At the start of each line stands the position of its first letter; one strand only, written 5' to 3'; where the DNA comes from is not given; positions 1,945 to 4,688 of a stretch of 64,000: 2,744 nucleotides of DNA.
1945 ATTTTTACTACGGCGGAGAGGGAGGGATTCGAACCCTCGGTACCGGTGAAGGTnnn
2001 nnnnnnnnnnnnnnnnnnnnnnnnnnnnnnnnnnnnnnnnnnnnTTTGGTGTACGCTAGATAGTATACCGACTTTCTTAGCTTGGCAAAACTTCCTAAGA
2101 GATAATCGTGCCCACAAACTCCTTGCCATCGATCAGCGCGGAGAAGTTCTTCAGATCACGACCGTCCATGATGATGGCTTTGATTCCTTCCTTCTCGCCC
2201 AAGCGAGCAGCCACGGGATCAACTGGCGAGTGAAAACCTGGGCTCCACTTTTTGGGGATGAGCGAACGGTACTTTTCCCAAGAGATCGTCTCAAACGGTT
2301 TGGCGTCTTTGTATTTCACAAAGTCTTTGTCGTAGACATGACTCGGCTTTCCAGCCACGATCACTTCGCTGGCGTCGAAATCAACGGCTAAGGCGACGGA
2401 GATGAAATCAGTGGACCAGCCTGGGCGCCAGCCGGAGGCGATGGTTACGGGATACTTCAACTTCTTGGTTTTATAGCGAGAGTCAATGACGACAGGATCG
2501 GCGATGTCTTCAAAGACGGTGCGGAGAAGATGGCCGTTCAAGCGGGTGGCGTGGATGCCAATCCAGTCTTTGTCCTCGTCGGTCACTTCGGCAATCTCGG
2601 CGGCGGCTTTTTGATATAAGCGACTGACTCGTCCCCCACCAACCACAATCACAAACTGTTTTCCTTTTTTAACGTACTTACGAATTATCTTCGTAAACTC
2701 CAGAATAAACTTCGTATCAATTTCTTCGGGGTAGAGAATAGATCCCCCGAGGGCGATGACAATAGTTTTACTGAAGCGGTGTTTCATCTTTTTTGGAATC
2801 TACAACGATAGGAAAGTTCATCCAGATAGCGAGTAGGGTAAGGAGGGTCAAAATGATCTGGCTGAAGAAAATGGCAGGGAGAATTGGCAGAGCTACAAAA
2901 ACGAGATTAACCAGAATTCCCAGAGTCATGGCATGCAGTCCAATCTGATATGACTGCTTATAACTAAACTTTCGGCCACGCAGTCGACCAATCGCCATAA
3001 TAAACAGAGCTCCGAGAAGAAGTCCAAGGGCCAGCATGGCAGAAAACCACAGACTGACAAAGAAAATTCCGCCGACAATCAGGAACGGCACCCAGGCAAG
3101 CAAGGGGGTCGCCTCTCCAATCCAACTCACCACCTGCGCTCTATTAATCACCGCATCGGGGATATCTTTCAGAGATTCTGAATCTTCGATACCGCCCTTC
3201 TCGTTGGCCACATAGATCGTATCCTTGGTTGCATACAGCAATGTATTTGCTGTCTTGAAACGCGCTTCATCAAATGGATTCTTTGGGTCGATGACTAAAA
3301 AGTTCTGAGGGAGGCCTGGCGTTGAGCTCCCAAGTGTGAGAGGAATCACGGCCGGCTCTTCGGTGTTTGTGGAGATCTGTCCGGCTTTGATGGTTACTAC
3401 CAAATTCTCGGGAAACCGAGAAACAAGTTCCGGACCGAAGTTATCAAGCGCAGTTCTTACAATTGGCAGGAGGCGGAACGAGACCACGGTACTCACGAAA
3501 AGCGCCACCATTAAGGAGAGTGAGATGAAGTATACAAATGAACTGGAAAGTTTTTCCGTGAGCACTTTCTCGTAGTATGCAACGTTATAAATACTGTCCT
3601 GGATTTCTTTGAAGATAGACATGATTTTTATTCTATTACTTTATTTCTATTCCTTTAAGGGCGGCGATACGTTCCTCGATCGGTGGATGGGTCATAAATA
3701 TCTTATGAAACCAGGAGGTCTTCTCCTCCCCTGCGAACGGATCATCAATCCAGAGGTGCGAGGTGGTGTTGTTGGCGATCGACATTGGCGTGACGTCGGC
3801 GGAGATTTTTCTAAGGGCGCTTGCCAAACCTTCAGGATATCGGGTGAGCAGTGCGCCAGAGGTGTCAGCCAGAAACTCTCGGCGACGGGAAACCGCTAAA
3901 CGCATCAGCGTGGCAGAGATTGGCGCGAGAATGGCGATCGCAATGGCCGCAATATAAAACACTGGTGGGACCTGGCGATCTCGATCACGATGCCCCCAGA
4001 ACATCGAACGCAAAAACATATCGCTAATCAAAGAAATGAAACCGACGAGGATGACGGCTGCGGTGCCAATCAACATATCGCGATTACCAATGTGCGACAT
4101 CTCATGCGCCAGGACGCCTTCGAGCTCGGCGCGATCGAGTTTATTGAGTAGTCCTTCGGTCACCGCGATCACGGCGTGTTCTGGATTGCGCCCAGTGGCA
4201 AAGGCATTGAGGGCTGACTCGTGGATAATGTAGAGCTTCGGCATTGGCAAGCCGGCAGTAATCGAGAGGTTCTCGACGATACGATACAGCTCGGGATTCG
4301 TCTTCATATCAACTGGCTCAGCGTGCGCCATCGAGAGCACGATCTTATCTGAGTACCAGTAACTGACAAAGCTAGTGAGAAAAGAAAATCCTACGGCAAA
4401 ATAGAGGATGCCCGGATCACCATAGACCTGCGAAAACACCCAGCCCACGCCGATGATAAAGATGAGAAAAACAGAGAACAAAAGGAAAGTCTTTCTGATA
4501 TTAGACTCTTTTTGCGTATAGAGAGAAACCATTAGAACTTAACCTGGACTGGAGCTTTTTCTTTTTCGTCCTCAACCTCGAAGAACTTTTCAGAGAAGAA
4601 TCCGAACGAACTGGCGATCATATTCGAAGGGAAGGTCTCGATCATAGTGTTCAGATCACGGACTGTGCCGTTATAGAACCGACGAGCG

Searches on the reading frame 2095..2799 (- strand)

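Call 58: search_protein_families(library=pfam, proteins=[window:2095-2799:-], max_evalue=0.001)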
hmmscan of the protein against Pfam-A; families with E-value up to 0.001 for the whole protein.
window:2095-2799:- (234 aa): 1 family
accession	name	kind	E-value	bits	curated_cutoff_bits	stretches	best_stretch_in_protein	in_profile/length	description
PF00696.33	AA_kinase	-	2e-23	83.8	24.9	1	11-212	1-234/234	Amino acid kinase family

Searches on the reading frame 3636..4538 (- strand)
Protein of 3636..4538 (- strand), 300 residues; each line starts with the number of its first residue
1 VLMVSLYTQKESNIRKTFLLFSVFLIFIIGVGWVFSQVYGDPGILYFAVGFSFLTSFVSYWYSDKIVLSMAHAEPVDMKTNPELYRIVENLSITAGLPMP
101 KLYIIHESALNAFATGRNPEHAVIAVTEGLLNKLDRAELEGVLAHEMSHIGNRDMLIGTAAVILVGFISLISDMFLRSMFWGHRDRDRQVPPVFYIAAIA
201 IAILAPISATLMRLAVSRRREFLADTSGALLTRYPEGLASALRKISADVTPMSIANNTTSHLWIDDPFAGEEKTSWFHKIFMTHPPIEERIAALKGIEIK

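Call 58: search_protein_families(library=pfam, proteins=[window:3636-4538:-], max_evalue=0.001)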
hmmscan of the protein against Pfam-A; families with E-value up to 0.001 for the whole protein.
window:3636-4538:- (300 aa): 1 family
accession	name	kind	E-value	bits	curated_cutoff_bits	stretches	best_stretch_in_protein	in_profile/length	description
PF01435.24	Peptidase_M48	-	4.9e-34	118.2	20.3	1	79-297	2-185/186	Peptidase family M48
